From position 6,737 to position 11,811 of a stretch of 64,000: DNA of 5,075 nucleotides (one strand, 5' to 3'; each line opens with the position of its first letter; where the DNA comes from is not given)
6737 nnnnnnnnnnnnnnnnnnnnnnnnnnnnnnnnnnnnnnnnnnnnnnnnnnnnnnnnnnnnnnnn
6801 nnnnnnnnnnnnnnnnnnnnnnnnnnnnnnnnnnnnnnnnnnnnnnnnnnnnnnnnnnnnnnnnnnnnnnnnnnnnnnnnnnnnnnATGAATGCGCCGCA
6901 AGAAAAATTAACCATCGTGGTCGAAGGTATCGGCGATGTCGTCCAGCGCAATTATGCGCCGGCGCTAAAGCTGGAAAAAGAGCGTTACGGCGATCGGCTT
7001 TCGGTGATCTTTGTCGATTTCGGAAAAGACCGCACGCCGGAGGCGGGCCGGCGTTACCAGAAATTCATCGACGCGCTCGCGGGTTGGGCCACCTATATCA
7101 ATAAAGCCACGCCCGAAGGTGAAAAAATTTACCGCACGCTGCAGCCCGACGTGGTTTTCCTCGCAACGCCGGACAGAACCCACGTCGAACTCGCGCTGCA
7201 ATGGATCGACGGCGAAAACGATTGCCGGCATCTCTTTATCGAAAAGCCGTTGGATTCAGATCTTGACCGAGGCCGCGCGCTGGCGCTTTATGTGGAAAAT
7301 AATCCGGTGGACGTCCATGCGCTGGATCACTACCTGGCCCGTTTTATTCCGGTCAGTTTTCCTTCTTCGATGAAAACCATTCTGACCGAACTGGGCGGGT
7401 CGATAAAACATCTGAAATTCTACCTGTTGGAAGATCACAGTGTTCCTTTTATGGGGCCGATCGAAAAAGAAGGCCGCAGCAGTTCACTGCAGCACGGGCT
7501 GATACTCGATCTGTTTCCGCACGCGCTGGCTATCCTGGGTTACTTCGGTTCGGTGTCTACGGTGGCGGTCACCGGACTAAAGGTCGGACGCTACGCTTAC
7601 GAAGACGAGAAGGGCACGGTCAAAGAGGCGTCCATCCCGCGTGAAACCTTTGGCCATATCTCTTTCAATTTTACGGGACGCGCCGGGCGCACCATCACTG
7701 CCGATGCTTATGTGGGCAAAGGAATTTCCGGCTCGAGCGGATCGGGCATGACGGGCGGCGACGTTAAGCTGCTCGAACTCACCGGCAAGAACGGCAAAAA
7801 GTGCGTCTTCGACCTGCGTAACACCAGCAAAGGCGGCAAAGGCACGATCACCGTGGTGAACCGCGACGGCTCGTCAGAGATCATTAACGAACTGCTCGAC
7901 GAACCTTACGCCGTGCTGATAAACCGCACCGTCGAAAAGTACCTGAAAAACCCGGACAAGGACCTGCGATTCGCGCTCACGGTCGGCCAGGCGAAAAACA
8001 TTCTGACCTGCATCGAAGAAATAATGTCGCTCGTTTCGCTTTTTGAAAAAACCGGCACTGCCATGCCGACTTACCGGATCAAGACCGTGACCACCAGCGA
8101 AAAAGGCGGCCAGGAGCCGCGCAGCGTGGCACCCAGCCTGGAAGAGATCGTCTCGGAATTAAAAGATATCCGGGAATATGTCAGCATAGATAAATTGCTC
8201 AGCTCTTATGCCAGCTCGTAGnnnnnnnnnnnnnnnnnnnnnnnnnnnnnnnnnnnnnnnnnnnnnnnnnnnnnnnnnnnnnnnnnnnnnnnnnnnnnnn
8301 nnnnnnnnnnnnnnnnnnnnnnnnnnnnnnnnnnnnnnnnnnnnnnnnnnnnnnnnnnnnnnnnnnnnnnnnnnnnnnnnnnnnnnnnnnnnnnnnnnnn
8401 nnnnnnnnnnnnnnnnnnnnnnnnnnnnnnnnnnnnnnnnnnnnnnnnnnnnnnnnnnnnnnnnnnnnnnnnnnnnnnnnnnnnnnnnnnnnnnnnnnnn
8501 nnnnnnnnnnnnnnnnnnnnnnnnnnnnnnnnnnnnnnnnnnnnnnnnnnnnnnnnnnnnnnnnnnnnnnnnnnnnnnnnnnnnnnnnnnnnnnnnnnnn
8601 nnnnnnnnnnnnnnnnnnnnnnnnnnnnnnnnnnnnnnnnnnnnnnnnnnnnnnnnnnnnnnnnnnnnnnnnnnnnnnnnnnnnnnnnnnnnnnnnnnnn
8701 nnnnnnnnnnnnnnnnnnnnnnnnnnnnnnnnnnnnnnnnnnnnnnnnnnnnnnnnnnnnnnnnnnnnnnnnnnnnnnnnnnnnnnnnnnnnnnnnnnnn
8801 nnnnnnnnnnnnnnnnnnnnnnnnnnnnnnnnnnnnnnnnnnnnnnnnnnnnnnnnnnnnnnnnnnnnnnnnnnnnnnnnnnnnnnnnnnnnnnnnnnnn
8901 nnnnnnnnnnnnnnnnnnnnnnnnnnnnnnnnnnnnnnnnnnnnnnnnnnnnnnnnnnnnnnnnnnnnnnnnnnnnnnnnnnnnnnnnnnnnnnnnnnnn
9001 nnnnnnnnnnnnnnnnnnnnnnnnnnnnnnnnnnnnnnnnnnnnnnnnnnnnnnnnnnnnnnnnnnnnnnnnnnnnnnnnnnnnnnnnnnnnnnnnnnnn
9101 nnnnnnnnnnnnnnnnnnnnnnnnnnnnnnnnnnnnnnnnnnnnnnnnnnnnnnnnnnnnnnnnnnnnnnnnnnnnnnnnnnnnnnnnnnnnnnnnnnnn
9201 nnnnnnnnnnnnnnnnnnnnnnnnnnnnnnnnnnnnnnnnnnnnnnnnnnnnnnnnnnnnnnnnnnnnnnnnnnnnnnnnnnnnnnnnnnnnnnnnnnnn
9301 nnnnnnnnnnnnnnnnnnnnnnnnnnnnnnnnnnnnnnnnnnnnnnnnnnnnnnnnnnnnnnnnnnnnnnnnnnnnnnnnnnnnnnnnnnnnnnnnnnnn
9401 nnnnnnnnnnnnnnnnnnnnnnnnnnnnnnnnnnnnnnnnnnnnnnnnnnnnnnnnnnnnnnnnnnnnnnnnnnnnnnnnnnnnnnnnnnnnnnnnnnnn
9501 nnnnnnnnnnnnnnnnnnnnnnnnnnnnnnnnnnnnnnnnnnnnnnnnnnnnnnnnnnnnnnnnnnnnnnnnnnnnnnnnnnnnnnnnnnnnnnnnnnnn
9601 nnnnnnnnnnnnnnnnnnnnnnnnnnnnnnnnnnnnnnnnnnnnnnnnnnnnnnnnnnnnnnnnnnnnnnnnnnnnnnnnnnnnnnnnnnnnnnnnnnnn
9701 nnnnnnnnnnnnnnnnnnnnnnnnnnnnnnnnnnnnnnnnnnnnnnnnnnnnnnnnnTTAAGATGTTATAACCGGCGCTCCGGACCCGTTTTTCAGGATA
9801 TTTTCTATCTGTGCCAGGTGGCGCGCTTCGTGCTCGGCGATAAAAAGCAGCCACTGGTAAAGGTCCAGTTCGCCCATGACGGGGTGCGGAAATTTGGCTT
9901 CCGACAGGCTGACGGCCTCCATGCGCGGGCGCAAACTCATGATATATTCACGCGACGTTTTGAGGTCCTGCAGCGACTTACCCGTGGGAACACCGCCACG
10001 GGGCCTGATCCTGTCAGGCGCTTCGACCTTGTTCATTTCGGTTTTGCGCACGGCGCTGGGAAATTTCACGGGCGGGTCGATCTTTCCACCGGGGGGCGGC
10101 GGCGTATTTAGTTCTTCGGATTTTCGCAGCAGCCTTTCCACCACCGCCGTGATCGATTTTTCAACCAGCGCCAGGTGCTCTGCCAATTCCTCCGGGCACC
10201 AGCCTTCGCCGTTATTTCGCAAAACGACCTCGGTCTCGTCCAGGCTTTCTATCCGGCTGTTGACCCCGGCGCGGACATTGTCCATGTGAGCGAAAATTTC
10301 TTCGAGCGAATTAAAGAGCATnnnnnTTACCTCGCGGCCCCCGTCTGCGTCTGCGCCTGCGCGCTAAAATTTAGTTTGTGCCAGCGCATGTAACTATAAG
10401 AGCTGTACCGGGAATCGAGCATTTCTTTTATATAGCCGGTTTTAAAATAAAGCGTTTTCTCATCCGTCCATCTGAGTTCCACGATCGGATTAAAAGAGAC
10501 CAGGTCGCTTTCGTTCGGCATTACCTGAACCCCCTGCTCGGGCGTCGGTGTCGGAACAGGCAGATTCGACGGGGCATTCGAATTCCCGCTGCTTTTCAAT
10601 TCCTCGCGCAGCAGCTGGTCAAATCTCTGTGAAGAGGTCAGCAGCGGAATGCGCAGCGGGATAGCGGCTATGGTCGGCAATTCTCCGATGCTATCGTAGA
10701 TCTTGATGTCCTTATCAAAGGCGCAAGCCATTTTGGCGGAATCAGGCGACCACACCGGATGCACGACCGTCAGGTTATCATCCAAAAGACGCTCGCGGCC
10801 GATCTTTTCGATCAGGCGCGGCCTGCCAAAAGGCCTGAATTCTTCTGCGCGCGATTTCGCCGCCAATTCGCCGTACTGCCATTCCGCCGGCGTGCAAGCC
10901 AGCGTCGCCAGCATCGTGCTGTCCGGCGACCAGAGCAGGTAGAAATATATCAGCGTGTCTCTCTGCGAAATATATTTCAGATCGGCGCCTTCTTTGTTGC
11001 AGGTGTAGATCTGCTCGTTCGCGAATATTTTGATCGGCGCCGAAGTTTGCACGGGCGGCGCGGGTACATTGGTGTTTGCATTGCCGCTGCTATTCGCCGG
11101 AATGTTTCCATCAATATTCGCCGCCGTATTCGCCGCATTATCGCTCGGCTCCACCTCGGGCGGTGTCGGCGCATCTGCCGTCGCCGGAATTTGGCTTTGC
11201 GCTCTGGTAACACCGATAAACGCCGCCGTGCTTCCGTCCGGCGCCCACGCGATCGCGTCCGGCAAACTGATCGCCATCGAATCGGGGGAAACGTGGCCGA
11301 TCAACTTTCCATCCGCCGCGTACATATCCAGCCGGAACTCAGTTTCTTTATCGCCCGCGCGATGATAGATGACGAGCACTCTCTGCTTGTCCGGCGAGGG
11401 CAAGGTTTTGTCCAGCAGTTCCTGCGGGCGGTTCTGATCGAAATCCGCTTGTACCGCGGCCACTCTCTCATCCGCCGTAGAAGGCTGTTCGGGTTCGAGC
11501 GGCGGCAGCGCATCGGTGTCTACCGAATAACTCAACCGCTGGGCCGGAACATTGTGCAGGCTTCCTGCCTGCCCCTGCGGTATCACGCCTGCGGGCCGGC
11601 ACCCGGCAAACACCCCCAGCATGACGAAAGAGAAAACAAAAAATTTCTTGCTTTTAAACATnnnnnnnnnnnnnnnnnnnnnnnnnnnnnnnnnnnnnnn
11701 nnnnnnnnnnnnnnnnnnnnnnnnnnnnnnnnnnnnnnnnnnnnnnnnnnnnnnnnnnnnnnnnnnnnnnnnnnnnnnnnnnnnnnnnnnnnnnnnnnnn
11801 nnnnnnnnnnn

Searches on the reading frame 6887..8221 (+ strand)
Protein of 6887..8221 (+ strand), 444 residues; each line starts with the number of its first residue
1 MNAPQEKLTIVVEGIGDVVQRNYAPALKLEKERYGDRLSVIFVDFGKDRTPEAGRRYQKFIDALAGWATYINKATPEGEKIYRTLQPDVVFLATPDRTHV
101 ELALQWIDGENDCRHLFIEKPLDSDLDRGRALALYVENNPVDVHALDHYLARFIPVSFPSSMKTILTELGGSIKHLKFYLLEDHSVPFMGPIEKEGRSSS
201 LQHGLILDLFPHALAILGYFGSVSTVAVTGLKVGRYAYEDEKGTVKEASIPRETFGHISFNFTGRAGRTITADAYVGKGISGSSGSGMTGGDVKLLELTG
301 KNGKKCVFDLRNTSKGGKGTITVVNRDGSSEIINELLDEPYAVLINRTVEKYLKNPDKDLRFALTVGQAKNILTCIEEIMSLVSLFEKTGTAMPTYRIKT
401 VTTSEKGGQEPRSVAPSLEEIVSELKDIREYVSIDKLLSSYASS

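Call 7: search_protein_families(library=pfam, proteins=[window:6887-8221:+], max_evalue=0.1)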
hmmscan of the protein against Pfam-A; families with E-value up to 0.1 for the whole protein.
window:6887-8221:+ (444 aa): 2 families
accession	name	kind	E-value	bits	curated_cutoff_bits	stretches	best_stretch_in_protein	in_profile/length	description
PF01408.29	GFO_IDH_MocA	-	3.7e-05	24.8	24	1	77-140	53-113/120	Oxidoreductase family, NAD-binding Rossmann fold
PF00479.28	G6PD_N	-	0.021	15.9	22.1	1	82-152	102-178/183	Glucose-6-phosphate dehydrogenase, NAD binding domain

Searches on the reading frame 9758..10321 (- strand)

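Call 7: search_protein_families(library=pfam, proteins=[window:9758-10321:-], max_evalue=0.1)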
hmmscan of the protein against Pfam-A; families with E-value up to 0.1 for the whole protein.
window:9758-10321:- (187 aa): 5 families
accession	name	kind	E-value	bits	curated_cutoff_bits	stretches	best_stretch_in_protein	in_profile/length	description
PF12867.12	DinB_2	-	2.3e-11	44.6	24.8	1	14-172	3-128/128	DinB superfamily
PF05163.17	DinB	-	0.00074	20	23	0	4-63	3-62/165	DinB family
PF04978.18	MST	-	0.00089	20.2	27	1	11-57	4-50/149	Mycothiol-S-transferase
PF07606.16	DUF1569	-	0.015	15.9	21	0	144-173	121-150/152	Protein of unknown function (DUF1569)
PF10403.14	BHD_1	-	0.079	13.3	27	0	60-81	18-39/55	Rad4 beta-hairpin domain 1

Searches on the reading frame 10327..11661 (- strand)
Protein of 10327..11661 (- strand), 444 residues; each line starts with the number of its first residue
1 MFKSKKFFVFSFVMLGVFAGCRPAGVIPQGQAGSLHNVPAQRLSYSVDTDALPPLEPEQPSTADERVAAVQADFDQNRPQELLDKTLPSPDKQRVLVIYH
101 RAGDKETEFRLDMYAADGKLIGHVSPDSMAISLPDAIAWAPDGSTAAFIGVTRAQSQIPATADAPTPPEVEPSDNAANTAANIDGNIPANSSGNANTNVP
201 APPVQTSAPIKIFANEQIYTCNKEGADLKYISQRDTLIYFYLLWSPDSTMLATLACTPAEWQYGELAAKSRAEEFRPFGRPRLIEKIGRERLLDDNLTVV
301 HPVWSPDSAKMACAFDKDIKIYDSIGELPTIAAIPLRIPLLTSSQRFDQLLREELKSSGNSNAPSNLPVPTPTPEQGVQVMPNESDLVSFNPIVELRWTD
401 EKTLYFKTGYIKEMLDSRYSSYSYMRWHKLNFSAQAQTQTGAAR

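Call 7: search_protein_families(library=pfam, proteins=[window:10327-11661:-], max_evalue=0.1)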
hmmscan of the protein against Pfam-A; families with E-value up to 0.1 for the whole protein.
window:10327-11661:- (444 aa): 3 families
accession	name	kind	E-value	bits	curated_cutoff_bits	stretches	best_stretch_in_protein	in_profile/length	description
PF00930.27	DPPIV_N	-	0.0012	18.1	22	0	84-158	132-210/354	Dipeptidyl peptidase IV (DPP IV) N-terminal region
PF00400.38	WD40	-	0.079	14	27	0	304-323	19-39/39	WD domain, G-beta repeat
PF07676.18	PD40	-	0.088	13.2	20.9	0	137-149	14-26/38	WD40-like Beta Propeller Repeat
